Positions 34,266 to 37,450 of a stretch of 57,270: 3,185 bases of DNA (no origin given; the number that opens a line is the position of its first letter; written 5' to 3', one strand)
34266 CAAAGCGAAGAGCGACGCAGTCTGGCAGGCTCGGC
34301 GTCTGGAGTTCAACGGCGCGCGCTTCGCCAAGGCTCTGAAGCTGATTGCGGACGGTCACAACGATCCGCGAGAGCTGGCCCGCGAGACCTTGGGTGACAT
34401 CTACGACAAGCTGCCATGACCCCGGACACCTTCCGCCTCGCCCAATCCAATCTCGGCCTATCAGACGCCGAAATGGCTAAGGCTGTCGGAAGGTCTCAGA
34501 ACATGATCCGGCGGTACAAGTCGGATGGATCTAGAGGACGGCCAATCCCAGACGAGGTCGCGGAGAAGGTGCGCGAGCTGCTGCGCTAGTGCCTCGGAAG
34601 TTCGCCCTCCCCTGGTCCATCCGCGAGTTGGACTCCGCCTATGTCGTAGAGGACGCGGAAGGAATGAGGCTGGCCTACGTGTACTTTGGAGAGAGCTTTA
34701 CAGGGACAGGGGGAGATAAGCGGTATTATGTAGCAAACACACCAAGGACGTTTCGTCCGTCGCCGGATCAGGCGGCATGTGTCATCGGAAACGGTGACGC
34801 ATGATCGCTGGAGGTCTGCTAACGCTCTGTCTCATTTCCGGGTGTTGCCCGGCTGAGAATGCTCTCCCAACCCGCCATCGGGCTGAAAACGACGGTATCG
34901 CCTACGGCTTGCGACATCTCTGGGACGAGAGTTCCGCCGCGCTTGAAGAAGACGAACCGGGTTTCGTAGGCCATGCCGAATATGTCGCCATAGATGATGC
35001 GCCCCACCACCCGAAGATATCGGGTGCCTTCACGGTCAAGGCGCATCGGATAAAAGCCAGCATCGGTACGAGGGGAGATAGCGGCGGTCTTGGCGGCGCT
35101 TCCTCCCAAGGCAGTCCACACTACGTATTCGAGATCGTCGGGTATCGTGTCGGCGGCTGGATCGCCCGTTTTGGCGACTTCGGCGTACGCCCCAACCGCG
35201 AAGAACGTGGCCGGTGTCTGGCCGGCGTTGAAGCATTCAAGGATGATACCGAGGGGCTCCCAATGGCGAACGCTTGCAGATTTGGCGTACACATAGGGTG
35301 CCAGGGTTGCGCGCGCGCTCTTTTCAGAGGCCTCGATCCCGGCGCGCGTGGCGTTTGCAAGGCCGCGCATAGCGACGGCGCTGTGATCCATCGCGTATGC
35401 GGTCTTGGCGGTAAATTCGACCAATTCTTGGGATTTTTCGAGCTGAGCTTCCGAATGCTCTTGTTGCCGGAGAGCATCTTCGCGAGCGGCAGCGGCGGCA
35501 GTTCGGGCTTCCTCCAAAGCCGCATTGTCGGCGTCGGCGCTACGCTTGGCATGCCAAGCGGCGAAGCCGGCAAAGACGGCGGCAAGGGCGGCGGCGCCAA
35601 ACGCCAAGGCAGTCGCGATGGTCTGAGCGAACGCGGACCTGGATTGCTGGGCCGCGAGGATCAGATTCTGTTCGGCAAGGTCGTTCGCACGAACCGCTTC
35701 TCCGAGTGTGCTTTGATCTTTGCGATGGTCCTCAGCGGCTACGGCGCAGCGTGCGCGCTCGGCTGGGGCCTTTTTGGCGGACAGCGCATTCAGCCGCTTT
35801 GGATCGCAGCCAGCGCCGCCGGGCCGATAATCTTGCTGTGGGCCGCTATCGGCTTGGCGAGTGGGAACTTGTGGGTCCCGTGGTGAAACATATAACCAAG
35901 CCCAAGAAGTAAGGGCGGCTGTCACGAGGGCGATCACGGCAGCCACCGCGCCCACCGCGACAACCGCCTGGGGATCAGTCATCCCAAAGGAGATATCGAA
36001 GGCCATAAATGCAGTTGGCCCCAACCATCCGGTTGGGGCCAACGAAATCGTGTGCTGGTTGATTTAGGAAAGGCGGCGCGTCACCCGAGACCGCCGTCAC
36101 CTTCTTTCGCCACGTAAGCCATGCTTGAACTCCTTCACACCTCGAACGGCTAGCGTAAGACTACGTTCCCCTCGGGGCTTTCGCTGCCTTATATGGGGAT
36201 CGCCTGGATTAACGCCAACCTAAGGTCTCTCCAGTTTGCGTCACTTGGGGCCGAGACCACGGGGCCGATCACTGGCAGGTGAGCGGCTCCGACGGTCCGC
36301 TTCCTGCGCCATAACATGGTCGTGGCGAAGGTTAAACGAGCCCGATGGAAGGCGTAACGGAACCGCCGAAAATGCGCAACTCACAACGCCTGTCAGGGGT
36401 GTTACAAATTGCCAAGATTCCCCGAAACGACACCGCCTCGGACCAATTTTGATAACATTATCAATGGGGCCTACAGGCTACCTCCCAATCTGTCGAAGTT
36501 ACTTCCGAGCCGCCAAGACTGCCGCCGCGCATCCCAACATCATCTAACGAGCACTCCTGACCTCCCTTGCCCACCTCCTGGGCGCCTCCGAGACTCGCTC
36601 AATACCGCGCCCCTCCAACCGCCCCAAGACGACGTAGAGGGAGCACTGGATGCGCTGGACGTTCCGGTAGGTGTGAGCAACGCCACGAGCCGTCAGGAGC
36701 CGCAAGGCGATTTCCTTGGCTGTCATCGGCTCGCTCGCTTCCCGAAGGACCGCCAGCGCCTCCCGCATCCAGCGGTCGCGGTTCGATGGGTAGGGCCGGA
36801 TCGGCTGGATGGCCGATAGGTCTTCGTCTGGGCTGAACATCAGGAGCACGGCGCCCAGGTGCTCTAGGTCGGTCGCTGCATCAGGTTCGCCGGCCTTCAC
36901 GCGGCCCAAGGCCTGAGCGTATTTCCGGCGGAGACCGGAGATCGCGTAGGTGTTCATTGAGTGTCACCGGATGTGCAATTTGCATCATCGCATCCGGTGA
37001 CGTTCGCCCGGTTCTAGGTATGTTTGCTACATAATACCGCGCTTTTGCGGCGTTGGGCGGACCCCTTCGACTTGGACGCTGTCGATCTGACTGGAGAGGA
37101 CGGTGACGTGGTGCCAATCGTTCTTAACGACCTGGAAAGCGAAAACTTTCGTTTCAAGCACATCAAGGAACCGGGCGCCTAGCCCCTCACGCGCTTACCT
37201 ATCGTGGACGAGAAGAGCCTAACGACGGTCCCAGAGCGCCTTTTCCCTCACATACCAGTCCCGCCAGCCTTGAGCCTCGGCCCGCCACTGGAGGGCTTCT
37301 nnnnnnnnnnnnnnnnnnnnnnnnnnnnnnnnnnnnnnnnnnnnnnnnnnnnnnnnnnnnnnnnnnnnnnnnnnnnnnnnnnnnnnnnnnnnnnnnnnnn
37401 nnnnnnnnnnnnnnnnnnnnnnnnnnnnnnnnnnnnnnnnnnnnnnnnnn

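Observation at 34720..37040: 2.3-kb cassette bounded by perfect 20-bp inverted repeats: regulator, long leader and an unassignable two-TM protein, but no recombinase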

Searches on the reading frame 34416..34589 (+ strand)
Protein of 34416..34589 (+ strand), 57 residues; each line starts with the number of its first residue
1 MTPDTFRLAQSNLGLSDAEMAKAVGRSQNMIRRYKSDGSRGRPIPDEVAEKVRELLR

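Call 4: search_protein_families(library=pfam, proteins=[window:34416-34589:+], max_evalue=1)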
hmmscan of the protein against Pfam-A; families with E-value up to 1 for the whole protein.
window:34416-34589:+ (57 aa): 4 families
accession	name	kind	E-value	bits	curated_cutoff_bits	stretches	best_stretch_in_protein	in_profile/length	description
PF20432.4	Xre-like-HTH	-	0.00046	20.9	25.8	1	6-37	15-43/63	Antitoxin Xre-like helix-turn-helix domain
PF13560.12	HTH_31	-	0.01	16.5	27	1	6-50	6-49/64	Helix-turn-helix domain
PF01381.28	HTH_3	-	0.021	15.3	23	1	12-51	7-43/55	Helix-turn-helix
PF11427.14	HTH_Tnp_Tc3_1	-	0.061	13.6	21.1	1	13-37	19-43/50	Tc3 transposase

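Call 5: search_protein_families(library=phrogs, proteins=[window:34416-34589:+], max_evalue=1)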
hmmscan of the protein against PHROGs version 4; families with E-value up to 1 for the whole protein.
window:34416-34589:+ (57 aa): 10 families
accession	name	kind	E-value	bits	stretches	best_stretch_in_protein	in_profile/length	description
phrog_14076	-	transcription regulation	1.5e-05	26.5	1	1-53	13-65/86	transcriptional regulator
phrog_7950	-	transcription regulation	0.00017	22.6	1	2-56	8-61/68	transcriptional repressor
phrog_8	-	transcription regulation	0.00032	21.3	1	8-55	84-127/346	transcriptional regulator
phrog_664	-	DNA, RNA and nucleotide metabolism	0.003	18.4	1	12-56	50-97/210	DNA binding protein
phrog_5301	-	transcription regulation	0.0058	17.8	1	13-54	19-60/132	transcriptional repressor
phrog_4583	-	transcription regulation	0.0095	16.9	1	7-39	16-48/81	transcriptional repressor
phrog_4779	-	transcription regulation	0.027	16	1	1-53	2-57/98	transcriptional regulator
phrog_2328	-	transcription regulation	0.05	14.4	1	8-42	22-56/128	transcriptional repressor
phrog_14341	-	transcription regulation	0.14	12.8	1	1-53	3-55/184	transcriptional repressor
phrog_9217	-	transcription regulation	0.32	12.2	1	13-35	51-73/111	transcriptional regulator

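Call 39: find_encoding_contigs(protein=window:34416-34589:+, flank=6000, max_places=10)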
Protein window:34416-34589:+ (57 aa): 7 contigs read that carry it; 4 places shown.
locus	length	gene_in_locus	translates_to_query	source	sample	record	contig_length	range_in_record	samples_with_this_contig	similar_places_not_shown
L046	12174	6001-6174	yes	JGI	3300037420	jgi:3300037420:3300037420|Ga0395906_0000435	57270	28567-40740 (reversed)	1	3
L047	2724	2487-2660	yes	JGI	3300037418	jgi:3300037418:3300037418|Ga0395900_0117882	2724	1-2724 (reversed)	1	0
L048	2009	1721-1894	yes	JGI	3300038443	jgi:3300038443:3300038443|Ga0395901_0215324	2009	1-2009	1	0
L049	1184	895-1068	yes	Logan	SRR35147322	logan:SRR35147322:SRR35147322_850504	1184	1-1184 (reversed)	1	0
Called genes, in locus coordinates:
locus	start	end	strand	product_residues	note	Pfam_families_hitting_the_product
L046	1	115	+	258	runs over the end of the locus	PF04098:Rad52_Rad22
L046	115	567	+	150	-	PF05772:NinB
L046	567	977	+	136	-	-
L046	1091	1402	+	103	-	-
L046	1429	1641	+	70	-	-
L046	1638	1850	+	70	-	-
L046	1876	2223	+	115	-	-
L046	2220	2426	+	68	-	-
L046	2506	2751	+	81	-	-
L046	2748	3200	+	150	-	-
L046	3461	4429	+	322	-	PF00589:Phage_integrase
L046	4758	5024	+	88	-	PF13455:MUG113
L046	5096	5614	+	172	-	PF03235:GmrSD_N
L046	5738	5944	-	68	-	-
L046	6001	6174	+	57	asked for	-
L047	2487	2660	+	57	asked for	-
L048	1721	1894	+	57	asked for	-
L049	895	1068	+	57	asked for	-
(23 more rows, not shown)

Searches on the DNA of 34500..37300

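Call 50: search_rna_families(source=window, start=34500, end=37300, threshold=evalue, max_evalue=1)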
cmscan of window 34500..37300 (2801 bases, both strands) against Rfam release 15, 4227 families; matches with E-value up to 1: 0.
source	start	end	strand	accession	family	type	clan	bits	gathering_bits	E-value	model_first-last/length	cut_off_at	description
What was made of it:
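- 36007..36543 (.): A 537-bp spacer at 57% GC. It sits where the transposase and DUF6471 genes lie in full-length elements. No recognisable remnant of either gene is left. There is no Rfam match (call 50).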

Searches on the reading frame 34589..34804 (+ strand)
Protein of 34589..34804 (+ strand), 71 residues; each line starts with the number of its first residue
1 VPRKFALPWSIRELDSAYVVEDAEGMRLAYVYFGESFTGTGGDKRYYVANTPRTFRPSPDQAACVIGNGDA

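Call 4: search_protein_families(library=pfam, proteins=[window:34589-34804:+], max_evalue=1)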
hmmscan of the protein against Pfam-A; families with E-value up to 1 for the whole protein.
window:34589-34804:+ (71 aa): 0 families

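Call 5: search_protein_families(library=phrogs, proteins=[window:34589-34804:+], max_evalue=1)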
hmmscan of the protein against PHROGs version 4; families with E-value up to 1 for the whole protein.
window:34589-34804:+ (71 aa): 0 families
